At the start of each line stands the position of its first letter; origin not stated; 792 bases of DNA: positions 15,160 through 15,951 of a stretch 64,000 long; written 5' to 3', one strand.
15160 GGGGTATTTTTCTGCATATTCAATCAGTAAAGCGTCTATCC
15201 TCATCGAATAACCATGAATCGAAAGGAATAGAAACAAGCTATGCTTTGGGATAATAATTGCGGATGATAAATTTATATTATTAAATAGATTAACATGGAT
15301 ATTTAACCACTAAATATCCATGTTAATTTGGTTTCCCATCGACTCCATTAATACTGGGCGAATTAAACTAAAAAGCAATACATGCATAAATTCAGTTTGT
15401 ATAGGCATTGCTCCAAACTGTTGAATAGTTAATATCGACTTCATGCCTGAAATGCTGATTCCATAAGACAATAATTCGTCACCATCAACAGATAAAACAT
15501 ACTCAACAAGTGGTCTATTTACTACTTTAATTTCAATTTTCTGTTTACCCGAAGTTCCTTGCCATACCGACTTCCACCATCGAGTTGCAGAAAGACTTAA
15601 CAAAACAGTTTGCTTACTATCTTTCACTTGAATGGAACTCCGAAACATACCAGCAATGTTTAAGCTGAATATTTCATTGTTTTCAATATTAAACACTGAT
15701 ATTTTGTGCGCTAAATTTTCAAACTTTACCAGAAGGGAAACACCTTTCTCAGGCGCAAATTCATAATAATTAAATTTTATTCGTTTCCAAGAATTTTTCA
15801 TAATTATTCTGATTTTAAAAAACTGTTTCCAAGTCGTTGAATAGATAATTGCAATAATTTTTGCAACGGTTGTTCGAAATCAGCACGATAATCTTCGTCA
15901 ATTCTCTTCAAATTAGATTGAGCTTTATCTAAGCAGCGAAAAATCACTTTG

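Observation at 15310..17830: Five-gene minus-strand operon SPFH - bPH_2 membrane protein - Arc-like RHH mini-gene (missing from ORF track) - two unknown proteins, with stop/start overlaps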

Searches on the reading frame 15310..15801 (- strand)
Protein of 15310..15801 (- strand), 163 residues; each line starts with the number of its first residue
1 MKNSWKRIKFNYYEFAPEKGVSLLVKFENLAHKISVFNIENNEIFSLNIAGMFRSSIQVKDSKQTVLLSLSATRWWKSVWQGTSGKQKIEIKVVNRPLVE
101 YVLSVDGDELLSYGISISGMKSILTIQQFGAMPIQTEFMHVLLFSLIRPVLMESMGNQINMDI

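Call 3: search_protein_families(library=pfam, proteins=[window:15310-15801:-], max_evalue=1)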
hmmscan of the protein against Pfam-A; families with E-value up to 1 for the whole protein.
window:15310-15801:- (163 aa): 2 families
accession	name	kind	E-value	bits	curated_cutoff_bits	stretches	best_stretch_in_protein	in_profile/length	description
PF04985.20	Phage_tube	-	0.095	13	22.4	1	48-112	77-141/165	Phage tail tube protein FII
PF05031.18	NEAT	-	0.17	12.8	32.8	1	56-95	34-73/119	Iron Transport-associated domain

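Call 4: search_protein_families(library=ncbifam, proteins=[window:15310-15801:-], max_evalue=1)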
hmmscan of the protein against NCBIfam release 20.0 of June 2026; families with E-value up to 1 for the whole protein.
window:15310-15801:- (163 aa): 0 families

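Call 5: search_protein_families(library=padloc, proteins=[window:15310-15801:-], max_evalue=1)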
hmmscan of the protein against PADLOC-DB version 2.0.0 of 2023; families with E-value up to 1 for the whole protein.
window:15310-15801:- (163 aa): 0 families

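Call 6: find_encoding_contigs(protein=window:15310-15801:-, flank=8000, max_places=10)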
Protein window:15310-15801:- (163 aa): 2 contigs read that carry it; 1 place shown.
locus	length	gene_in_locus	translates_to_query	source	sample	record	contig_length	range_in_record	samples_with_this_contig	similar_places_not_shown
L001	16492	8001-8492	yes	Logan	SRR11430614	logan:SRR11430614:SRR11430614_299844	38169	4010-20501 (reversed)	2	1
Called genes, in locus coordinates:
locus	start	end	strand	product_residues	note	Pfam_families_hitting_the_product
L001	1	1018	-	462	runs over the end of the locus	PF07610:DUF1573 (weak), PF22544:HYDIN_VesB_CFA65-like_Ig, PF00092:VWA, PF13519:VWA_2, PF13768:VWA_3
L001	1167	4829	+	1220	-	PF00512:HisKA, PF02518:HATPase_c, PF14501:HATPase_c_5 (weak)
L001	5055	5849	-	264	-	PF12147:Methyltransf_20 (weak), PF13489:Methyltransf_23, PF02353:CMAS (weak), PF07021:MetW (weak), PF08241:Methyltransf_11, PF08242:Methyltransf_12, PF13649:Methyltransf_25, PF13847:Methyltransf_31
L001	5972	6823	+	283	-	PF01145:Band_7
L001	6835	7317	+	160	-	-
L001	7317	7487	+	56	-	PF03869:Arc (weak)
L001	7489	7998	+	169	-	-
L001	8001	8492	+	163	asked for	-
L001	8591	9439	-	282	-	PF14054:DUF4249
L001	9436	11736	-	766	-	PF13620:CarboxypepD_reg, PF13715:CarbopepD_reg_2, PF07715:Plug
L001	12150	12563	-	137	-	-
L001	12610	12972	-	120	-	PF20205:DUF6567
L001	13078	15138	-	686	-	PF07719:TPR_2 (faint), PF12895:ANAPC3 (faint), PF13174:TPR_6 (faint), PF13181:TPR_8 (faint), PF00515:TPR_1 (weak), PF13414:TPR_11 (weak), PF13650:Asp_protease_2, PF13975:gag-asp_proteas, +7 more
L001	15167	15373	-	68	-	-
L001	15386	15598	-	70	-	-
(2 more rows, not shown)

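Call 16: find_homologous_proteins(query=window:15310-15801:-, max_evalue=0.001)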
Query window:15310-15801:- (163 aa): 6 proteins with E <= 0.001 among 63 candidates.
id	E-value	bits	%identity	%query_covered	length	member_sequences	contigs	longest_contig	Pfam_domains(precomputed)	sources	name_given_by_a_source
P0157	9.4e-100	349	100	100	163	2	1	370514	-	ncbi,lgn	-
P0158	5.8e-55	203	58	99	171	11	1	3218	-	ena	-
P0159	2.5e-47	179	52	100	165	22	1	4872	-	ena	-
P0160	8.9e-47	177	53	100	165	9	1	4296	-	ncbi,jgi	jgi:hypothetical protein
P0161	1.4e-46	176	53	100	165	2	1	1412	-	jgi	jgi:hypothetical protein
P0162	2.7e-46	175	53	100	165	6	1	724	-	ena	-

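Call 27: predict_structure(alignment_id=A3)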
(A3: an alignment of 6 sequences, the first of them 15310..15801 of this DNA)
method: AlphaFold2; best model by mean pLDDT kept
length: 163 residues; sequences in the alignment: 6
mean_pLDDT: 80.7   pTM: 0.80
mean pLDDT of the five models: 80.7, 78.6, 73.7, 69.1, 60.8
residues with pLDDT >= 90: 41; 70-90: 94; 50-70: 22; < 50: 6
segments of 3 or more residues with pLDDT < 50: 160-163
pLDDT, mean of each block of 10 residues (from residue 1): 72 81 86 88 89 76 89 72 89 79 92 82 82 79 87 61 42
secondary structure, 60 per line:
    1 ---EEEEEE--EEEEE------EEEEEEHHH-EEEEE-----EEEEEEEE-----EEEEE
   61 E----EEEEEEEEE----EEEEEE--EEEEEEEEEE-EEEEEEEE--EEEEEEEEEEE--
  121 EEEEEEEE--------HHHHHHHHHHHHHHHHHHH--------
elements in order: E4-9 E12-16 E23-28 E33-37 E43-50 E56-61 E66-74 E79-84 E87-96 E98-105 E108-118 E121-128 H137-155
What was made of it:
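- On Tubby C-terminal-like / LURP-one fold (unknown 2): The order of secondary-structure elements fits (call 27).
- Closest known: Tubby C-terminal-like / LURP-one. Same: The predicted order of 12 beta-strands followed by a hydrophobic C-terminal helix in about 160 aa (call 27).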

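Call 32: fold_search(model_id=the predicted structure, library=pdb)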
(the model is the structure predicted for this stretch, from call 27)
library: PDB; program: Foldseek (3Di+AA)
matches with E <= 10: 944; with E <= 0.001: 0
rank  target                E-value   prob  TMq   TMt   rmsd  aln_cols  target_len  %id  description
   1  8tvd_E                5.1e-02  0.63  0.27  0.21  15.5       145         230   12  Fab 221-11 in complex with OspA (released 2024-08-28)
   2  7ban_A                6.0e-02  0.41  0.21  0.03  17.4       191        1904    8  human Teneurin4 Mut C2 (released 2022-01-12)
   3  7jwg_C                6.6e-02  0.72  0.29  0.21  15.8       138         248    9  OspA-Fab 221-7 complex structure (released 2021-09-08)
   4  4wac                  7.0e-02  0.25  0.17  0.07  14.1       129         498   11  Crystal Structure of TarM (released 2015-02-25)
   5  2fkg                  7.4e-02  0.47  0.25  0.15  17.5       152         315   12  The Crystal Structure of Engineered OspA (released 2006-11-21)
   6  9obo_C                9.1e-02  0.97  0.28  0.07   4.3        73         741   19  Crystal structure of Mycobacterium tuberculosis isocitrate lyase 2 fixed in the apo form with disulfide bonds (released 2026-03-18)
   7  1zxu                  1.0e-01  0.84  0.33  0.33   7.0       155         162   10  X-ray structure of protein from arabidopsis thaliana AT5G01750 (released 2005-06-21)
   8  9qf2_F                1.1e-01  0.35  0.27  0.15   9.2       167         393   10  Cryo-EM structure of the fully Coronin-1B-decorated actin filament in the ADP state. (released 2025-10-08)
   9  5z1o_A                1.1e-01  0.21  0.20  0.12  19.1       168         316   11  Crystal structure of an OspA mutant (released 2019-01-02)
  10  4x7p_A                1.2e-01  0.25  0.18  0.08  13.4       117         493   12  Crystal structure of apo S. aureus TarM (released 2015-02-18)
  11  6ee1_C                1.3e-01  0.95  0.28  0.08   4.2        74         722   19  Crystal structure of Mycobacterium tuberculosis ICL2 in complex with acetyl-CoA (released 2019-08-14)
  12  6ee1_B                1.3e-01  0.94  0.28  0.08   4.2        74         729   19  Crystal structure of Mycobacterium tuberculosis ICL2 in complex with acetyl-CoA (released 2019-08-14)
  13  6ee1_D                1.3e-01  0.94  0.28  0.08   4.2        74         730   19  Crystal structure of Mycobacterium tuberculosis ICL2 in complex with acetyl-CoA (released 2019-08-14)
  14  7jwg_E                1.4e-01  0.51  0.29  0.21  15.9       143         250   10  OspA-Fab 221-7 complex structure (released 2021-09-08)
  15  4x7r_A                1.6e-01  0.30  0.19  0.08  13.8       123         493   11  Crystal structure of S. aureus TarM G117R mutant in complex with Fondaparinux, alpha-GlcNAc-glycerol and UDP (released 2015-02-25)
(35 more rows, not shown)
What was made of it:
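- On Tubby C-terminal-like / LURP-one fold (unknown 2): Foldseek hit to 1zxu at E=0.1, TM 0.33 (call 32).
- Closest known: Tubby C-terminal-like / LURP-one. Same: The best full-length Foldseek hit is the LURP-one protein 1zxu (call 32).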

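Call 35: search_solved_structures(query=A3, max_evalue=10)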
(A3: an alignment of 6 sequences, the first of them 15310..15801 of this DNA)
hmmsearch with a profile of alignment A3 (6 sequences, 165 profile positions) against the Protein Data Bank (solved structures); distinct sequences matched with E-value up to 10: 1.
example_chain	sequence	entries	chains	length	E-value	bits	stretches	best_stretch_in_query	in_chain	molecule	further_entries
6wqn_H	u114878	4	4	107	0.19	14.9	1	84-153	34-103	50S ribosomal protein L25 | uL25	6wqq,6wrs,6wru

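Call 38: find_encoding_contigs(protein=P0159, flank=6000, max_places=3)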
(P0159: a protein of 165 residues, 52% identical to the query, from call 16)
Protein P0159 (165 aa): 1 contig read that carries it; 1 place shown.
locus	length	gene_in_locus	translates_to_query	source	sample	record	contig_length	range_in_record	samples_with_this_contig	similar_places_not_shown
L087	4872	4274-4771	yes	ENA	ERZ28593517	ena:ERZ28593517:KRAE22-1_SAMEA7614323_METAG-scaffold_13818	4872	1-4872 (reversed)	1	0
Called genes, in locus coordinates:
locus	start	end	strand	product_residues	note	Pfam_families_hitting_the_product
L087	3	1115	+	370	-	?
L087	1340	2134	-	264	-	PF13489:Methyltransf_23, PF02353:CMAS, PF07021:MetW, PF08241:Methyltransf_11, PF08242:Methyltransf_12, PF13649:Methyltransf_25, PF13847:Methyltransf_31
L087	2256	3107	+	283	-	PF01145:Band_7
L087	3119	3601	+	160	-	-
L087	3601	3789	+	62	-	PF03869:Arc (weak)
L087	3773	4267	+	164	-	-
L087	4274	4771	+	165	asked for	-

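Call 54: search_protein_representatives(alignment_id=A3)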
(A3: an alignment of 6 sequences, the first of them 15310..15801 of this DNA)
Query: 6 sequences, 165 profile positions. Proteins with E-value up to 0.001 (for the whole library): 86; up to 1e-10: 17; up to 1e-30: 1. The best 86 are listed.
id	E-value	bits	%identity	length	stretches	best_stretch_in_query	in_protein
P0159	1.3e-92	324.5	-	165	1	1-165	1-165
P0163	4.9e-25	104.7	-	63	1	1-63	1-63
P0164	7.6e-21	91.1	-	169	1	4-163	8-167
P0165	2.1e-14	70.1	-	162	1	1-162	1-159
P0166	2.4e-14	70.0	-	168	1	3-133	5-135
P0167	4.8e-14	69.0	-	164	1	4-158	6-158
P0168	7.9e-14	68.3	-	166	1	1-155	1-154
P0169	1.9e-13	67.0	-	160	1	1-158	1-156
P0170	7.6e-13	65.1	-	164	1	4-122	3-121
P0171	9.5e-13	64.8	-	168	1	4-155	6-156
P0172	6.0e-12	62.2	-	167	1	11-154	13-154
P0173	6.7e-12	62.0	-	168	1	3-159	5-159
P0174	2.6e-11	60.1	-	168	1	1-160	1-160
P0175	3.6e-11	59.6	-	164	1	1-165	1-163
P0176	6.2e-11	58.8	-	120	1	48-159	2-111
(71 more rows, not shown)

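Call 56: search_protein_families(library=pfam, alignment_id=A4, max_evalue=0.01)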
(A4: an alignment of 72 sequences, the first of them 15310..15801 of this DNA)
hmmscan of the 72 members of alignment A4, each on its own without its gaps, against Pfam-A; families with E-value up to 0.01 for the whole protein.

A. member 1, window:15310-15801:- (163 aa): 0 families

B. families by the number of members that match (of 72 scanned): 4 families
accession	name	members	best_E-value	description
PF25442.1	Ubiquitin_RHG40_C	1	0.0017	RHG40-like, C-terminal ubiquitin-like domain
PF23728.1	Tubby_C_like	1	0.003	Tubby C-terminal like domain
PF14578.12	GTP_EFTU_D4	1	0.0058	Elongation factor Tu domain 4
PF09158.15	MotCF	1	0.0093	Bacteriophage T4 MotA, C-terminal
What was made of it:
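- On Tubby C-terminal-like / LURP-one fold (unknown 2): Pfam Tubby_C_like in 1 of 72 members at E=0.003 (call 56).
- Closest known: Tubby C-terminal-like / LURP-one. Same: One family member matches Pfam Tubby_C_like (call 56).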

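Call 58: search_solved_structures(query=A4, max_evalue=10)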
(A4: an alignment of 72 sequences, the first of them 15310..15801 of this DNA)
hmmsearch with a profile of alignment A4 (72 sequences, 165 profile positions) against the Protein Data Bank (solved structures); distinct sequences matched with E-value up to 10: 1.
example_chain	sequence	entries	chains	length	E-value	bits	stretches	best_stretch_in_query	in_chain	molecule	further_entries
7ae2_B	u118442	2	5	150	0.057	16.2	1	80-103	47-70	MNT ANTITOXIN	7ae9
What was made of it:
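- Tried and rejected: Profiles against PDB sequences gave noise (calls 35, 58).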

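Call 62: find_related_loci(query=A6, collection=metagenome_contigs, flank=5000)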
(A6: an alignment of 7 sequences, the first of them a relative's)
Query A6 (168 aa) in metagenome_contigs; peptide patterns used: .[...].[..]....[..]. (x = any residue, [..] = any of these).
85 stretches matched a pattern; 15 encode a relative of the query (tblastn E <= 1e-3); 15 distinct loci.
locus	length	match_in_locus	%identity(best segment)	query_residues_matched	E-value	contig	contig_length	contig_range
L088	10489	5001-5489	48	3-167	5e-51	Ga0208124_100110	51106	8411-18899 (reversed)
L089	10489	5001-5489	47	3-167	6e-50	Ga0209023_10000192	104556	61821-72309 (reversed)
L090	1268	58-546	45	3-167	1e-47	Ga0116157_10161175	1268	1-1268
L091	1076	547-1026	44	1-163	8e-47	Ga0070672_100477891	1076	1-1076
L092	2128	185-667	46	3-165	8e-45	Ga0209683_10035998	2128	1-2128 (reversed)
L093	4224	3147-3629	46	3-165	1e-44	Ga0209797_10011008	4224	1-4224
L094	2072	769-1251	42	3-165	9e-40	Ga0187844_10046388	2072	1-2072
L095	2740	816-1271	44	3-158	3e-38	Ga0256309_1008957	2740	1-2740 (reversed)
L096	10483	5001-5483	42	3-165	7e-31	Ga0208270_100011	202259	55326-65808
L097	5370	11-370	45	35-158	3e-30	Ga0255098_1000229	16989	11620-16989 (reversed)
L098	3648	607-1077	35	3-161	1e-28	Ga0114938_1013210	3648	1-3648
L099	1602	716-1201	36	1-164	4e-27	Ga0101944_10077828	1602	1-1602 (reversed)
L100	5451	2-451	32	5-160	2e-26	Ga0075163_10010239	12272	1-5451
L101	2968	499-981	32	4-167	4e-26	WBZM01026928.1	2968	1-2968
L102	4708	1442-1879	30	5-156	3e-25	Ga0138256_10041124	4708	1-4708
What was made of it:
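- Tried and rejected: A narrower alignment worked (call 62).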

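Call 66: search_protein_families(library=pfam, proteins=[L088:1816-3144:-, L088:3175-3870:-, L088:4012-4839:-, L088:5575-6915:+, L088:7530-9230:+, L096:1535-2872:-, L096:2933-3622:-, L096:4043-4951:-, L096:5565-6752:+, L096:6752-7372:+], max_evalue=0.0001)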
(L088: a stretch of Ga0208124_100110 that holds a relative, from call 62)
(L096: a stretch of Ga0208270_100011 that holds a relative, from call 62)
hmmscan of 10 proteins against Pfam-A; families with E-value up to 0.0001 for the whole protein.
L088:1816-3144:- (442 aa): 1 family
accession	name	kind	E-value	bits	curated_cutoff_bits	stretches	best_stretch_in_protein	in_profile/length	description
PF00171.27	Aldedh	-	3.9e-81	273.4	23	1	5-412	48-461/461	Aldehyde dehydrogenase family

L088:3175-3870:- (231 aa): 1 family
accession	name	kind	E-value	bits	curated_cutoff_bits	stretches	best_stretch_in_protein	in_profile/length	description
PF00849.27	PseudoU_synth_2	-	8.3e-34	117.4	26.8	1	18-174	1-152/152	RNA pseudouridylate synthase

L088:4012-4839:- (275 aa): 2 families
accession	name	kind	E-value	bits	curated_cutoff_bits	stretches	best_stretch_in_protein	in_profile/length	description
PF02548.21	Pantoate_transf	-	3.5e-114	381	28.7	1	13-270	1-258/259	Ketopantoate hydroxymethyltransferase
PF13714.12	PEP_mutase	-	6.6e-07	29.6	31.5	1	21-129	3-108/240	Phosphoenolpyruvate phosphomutase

L088:5575-6915:+ (446 aa): 8 families
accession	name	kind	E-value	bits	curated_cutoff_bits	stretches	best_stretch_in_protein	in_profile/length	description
PF00158.32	Sigma54_activat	-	1.1e-67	227.4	20.2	1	142-308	1-167/168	Sigma-54 interaction domain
PF25601.1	AAA_lid_14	-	2.4e-26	91.8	27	1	314-397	1-84/87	AAA+ ATPase lid domain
PF00072.30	Response_reg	-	6.9e-26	91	30.2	1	4-110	1-107/111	Response regulator receiver domain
PF14532.12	Sigma54_activ_2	-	1.2e-22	81.1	25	1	143-313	1-138/138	Sigma-54 interaction domain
PF02954.25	HTH_8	-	2.2e-11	43.7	22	1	405-443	4-42/42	Bacterial regulatory protein, Fis family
PF07728.20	AAA_5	-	9.8e-09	35.8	22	1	166-286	2-125/139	AAA domain (dynein-related subfamily)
PF00004.35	AAA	-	1.1e-07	32.7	21.2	1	166-301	1-129/131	ATPase family associated with various cellular activities (AAA)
PF07724.20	AAA_2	-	8.2e-07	29.6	27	1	164-318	4-137/166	AAA domain (Cdc48 subfamily)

L088:7530-9230:+ (566 aa): 1 family
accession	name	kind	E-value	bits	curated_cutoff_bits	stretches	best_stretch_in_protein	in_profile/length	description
PF03814.21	KdpA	-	5.1e-230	764.8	22.6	1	10-563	2-548/548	Potassium-transporting ATPase A subunit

L096:1535-2872:- (445 aa): 0 families

L096:2933-3622:- (229 aa): 1 family
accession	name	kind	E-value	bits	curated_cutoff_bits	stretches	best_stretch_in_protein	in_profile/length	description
PF00849.27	PseudoU_synth_2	-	1.1e-34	120.4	26.8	1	18-174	1-152/152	RNA pseudouridylate synthase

L096:4043-4951:- (302 aa): 2 families
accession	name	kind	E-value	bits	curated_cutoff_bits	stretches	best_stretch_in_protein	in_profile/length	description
PF02548.21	Pantoate_transf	-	6.8e-114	380.1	28.7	1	40-297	1-258/259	Ketopantoate hydroxymethyltransferase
PF13714.12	PEP_mutase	-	1.7e-06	28.2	31.5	1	49-155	4-107/240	Phosphoenolpyruvate phosphomutase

L096:5565-6752:+ (395 aa): 6 families
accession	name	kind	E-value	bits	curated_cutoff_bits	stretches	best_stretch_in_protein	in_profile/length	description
PF00158.32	Sigma54_activat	-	1.3e-70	236.9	20.2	1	149-315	1-167/168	Sigma-54 interaction domain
PF00072.30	Response_reg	-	4.1e-30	104.6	30.2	1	12-123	1-110/111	Response regulator receiver domain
PF14532.12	Sigma54_activ_2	-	2.5e-24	86.5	25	1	150-320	1-138/138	Sigma-54 interaction domain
PF25601.1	AAA_lid_14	-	9e-23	80.3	27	1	322-384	2-64/87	AAA+ ATPase lid domain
PF00004.35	AAA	-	3.4e-10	40.9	21.2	1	173-306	1-127/131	ATPase family associated with various cellular activities (AAA)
PF07728.20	AAA_5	-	1.5e-08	35.2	22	1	173-291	2-123/139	AAA domain (dynein-related subfamily)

L096:6752-7372:+ (206 aa): 2 families
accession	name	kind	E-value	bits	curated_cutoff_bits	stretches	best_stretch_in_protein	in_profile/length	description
PF00270.35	DEAD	-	1.2e-21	77.6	26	1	24-178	2-156/167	DEAD/DEAH box helicase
PF04851.21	ResIII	-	7.1e-06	26.5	22.5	1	23-151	20-134/164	Type III restriction enzyme, res subunit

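Call 79: search_protein_families(library=phrogs, proteins=[window:15310-15801:-], max_evalue=0.01)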
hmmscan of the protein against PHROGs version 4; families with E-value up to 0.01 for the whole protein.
window:15310-15801:- (163 aa): 0 families
